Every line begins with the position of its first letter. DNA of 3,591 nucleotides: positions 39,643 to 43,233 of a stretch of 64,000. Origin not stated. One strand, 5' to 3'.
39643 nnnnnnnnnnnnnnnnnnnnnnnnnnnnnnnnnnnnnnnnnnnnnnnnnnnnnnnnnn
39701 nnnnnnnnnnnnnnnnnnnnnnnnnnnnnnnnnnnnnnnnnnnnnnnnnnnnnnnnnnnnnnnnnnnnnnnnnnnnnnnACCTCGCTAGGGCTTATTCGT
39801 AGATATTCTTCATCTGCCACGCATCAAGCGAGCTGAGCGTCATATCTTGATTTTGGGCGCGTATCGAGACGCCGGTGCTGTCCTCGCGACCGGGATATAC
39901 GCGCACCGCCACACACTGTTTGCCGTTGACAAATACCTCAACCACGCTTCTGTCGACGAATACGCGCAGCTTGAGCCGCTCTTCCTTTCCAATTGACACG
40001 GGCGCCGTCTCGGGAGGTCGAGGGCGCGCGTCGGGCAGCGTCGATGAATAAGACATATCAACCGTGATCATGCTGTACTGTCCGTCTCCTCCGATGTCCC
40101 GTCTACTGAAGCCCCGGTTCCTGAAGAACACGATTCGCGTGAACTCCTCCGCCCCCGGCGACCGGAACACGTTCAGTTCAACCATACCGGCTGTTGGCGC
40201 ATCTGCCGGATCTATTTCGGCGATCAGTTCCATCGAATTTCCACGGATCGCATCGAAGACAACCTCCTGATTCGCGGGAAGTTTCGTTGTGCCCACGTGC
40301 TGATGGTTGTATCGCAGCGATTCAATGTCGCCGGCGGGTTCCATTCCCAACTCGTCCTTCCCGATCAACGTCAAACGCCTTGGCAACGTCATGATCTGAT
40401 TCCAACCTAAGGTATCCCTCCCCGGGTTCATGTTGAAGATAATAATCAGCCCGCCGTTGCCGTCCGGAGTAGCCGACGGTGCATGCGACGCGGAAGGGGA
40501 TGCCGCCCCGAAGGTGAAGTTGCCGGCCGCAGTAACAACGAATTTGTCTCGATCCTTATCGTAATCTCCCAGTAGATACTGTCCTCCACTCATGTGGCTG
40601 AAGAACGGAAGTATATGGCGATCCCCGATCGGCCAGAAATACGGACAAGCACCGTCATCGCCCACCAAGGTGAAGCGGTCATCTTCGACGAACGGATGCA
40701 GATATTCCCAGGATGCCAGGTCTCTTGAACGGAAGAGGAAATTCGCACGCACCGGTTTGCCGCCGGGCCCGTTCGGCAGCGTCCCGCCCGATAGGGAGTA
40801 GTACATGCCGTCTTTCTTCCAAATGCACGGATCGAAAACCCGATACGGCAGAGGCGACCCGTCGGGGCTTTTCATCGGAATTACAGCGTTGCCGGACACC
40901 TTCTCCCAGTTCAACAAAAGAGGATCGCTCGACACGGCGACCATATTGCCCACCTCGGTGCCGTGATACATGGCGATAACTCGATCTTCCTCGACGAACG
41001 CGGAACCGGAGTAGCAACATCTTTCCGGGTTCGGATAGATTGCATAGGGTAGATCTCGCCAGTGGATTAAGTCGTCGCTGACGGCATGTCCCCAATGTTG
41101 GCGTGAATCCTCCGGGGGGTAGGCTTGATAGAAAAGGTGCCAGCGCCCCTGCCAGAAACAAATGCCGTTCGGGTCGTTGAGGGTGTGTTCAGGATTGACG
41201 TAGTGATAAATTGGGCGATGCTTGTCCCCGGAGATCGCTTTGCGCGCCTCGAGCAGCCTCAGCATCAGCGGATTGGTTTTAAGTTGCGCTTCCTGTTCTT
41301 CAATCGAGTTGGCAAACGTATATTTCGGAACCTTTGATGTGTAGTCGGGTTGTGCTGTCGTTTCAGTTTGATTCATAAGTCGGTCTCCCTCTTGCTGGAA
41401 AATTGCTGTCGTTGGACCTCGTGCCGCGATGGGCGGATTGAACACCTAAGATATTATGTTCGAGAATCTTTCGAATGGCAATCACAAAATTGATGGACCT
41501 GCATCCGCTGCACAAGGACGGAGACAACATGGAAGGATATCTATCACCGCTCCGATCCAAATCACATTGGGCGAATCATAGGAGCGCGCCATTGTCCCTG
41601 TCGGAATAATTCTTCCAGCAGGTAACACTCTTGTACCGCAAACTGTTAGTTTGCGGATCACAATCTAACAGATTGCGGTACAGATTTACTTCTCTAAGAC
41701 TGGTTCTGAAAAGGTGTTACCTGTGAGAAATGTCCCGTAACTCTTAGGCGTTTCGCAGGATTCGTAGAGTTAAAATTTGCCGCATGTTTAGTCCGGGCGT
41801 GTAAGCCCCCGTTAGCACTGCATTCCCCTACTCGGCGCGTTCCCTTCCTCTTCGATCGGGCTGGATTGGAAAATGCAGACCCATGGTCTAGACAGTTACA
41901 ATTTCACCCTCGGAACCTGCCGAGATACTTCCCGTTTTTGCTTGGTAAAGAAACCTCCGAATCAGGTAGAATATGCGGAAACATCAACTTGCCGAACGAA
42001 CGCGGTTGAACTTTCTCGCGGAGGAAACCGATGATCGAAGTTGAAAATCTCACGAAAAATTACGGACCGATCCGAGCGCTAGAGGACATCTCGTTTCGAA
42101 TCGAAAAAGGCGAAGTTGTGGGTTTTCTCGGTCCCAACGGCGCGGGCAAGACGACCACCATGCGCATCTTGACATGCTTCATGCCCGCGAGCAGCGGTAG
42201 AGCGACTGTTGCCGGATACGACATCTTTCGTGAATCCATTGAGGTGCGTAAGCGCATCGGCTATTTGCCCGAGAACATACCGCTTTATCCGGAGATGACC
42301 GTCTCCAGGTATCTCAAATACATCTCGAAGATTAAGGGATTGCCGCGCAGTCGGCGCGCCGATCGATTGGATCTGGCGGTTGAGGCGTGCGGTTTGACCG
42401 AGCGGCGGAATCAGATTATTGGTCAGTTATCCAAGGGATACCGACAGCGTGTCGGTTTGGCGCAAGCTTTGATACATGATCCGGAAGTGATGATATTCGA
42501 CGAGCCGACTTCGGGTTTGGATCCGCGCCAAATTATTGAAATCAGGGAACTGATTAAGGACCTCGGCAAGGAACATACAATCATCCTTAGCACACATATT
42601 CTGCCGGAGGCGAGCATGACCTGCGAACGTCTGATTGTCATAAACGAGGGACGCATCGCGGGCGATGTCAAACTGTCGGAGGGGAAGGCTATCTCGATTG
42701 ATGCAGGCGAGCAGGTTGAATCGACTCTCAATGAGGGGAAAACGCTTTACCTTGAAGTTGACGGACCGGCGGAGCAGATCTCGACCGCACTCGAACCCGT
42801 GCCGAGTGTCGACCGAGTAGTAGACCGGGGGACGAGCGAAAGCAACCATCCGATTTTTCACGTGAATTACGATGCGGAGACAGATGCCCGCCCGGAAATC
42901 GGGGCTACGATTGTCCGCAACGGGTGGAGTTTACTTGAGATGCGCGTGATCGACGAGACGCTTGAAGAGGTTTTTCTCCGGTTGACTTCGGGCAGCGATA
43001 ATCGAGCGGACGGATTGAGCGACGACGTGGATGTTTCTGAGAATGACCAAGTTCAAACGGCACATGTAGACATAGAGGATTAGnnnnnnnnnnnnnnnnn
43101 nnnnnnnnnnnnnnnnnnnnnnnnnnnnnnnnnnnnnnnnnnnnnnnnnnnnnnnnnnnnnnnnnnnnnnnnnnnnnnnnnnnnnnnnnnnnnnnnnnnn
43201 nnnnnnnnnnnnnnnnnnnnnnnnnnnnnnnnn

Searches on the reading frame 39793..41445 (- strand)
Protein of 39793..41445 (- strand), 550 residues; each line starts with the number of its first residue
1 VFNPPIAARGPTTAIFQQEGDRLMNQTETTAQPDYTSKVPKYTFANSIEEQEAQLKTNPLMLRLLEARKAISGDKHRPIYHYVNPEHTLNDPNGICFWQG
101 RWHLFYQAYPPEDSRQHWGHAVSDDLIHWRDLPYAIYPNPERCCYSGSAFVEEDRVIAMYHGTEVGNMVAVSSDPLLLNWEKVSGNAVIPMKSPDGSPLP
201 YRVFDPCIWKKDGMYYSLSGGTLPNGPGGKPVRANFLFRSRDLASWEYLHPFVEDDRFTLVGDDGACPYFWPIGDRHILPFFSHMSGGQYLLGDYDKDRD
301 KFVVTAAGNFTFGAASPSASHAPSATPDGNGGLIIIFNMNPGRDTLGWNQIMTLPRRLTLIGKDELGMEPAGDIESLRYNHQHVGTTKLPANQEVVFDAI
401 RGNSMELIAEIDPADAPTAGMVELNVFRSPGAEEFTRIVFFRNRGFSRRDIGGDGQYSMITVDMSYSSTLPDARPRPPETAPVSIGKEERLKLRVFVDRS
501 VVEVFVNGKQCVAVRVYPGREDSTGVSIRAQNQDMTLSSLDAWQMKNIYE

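Call 44: search_protein_families(library=pfam, proteins=[window:39793-41445:-], max_evalue=0.00001)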
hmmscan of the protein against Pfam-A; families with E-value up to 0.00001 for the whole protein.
window:39793-41445:- (550 aa): 2 families
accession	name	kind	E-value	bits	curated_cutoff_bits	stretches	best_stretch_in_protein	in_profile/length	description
PF00251.26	Glyco_hydro_32N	-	7.9e-38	131.2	22.1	1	81-367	1-304/307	Glycosyl hydrolases family 32 N-terminal domain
PF08244.19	Glyco_hydro_32C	-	2.6e-23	83.3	21.9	1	374-544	2-158/158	Glycosyl hydrolases family 32 C terminal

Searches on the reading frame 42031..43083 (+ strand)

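Call 44: search_protein_families(library=pfam, proteins=[window:42031-43083:+], max_evalue=0.00001)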
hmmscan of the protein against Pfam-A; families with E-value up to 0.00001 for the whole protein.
window:42031-43083:+ (350 aa): 2 families
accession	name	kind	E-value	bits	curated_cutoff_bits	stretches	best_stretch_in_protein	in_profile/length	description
PF00005.33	ABC_tran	-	2.7e-30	106.2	25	1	17-161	1-137/137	ABC transporter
PF13304.12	AAA_21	-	2.7e-13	51.1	27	1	117-190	222-299/304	AAA domain, putative AbiEii toxin, Type IV TA system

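Call 45: search_protein_families(library=ncbifam, proteins=[window:42031-43083:+], max_evalue=0.00001)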
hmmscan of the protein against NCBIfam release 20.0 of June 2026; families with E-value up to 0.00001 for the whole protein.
window:42031-43083:+ (350 aa): 183 families (the best 25 are shown)
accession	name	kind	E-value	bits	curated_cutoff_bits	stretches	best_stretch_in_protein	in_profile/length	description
TIGR03522.1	GldA_ABC_ATP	equivalog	2e-93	313.1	402.6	1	2-319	3-301/301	gliding motility-associated ABC transporter ATP-binding subunit GldA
TIGR01188.1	drrA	subfamily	7.9e-70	235.5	312.45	1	9-319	1-301/302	daunorubicin resistance ABC transporter, ATP-binding protein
NF033858.1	ABC2_perm_RbbA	equivalog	9.2e-56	189.3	1050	1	2-210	267-476/909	ribosome-associated ATPase/putative transporter RbbA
TIGR03864.1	PQQ_ABC_ATP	hypoth_equivalog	4.3e-48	163.8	302.25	1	2-212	2-213/236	ABC transporter, ATP-binding subunit, PQQ-dependent alcohol dehydrogenase system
TIGR03740.1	galliderm_ABC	subfamily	6.2e-45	153.6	309.75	1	3-216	2-209/223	lantibiotic protection ABC transporter ATP-binding subunit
NF010060.0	PRK13537.1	equivalog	4.9e-44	150.5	521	1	2-211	16-226/314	nodulation factor ABC transporter ATP-binding protein NodI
TIGR04406.1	LPS_export_lptB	equivalog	1.3e-42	145.7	240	1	2-229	2-228/239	LPS export ABC transporter ATP-binding protein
TIGR03265.1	PhnT2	equivalog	6.6e-41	140.7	457.7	1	2-210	5-214/353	putative 2-aminoethylphosphonate ABC transporter ATP-binding protein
NF010059.0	PRK13536.1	equivalog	2.6e-40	138.2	549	1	2-209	44-252/342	nodulation factor ABC transporter ATP-binding protein NodI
TIGR01288.1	nodI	equivalog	2.5e-37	128.5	424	1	2-219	5-218/303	nodulation factor ABC transporter ATP-binding protein NodI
TIGR01186.1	proV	subfamily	1.2e-36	126.6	326.6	1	12-209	4-208/363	betaine/proline/choline family ABC transporter ATP-binding protein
TIGR00968.1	3a0106s01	subfamily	1.7e-36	126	342.75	1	2-210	1-210/237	sulfate ABC transporter ATP-binding protein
NF007027.0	PRK09493.1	equivalog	1.7e-36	125.8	379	1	1-214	1-219/240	glutamine ABC transporter ATP-binding protein GlnQ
NF008513.0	PRK11432.1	equivalog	7.7e-35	120.4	496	1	2-210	7-216/351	ferric ABC transporter ATP-binding protein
TIGR03410.1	urea_trans_UrtE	equivalog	1.8e-34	119.2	285.8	1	3-217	2-218/230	urea ABC transporter ATP-binding subunit UrtE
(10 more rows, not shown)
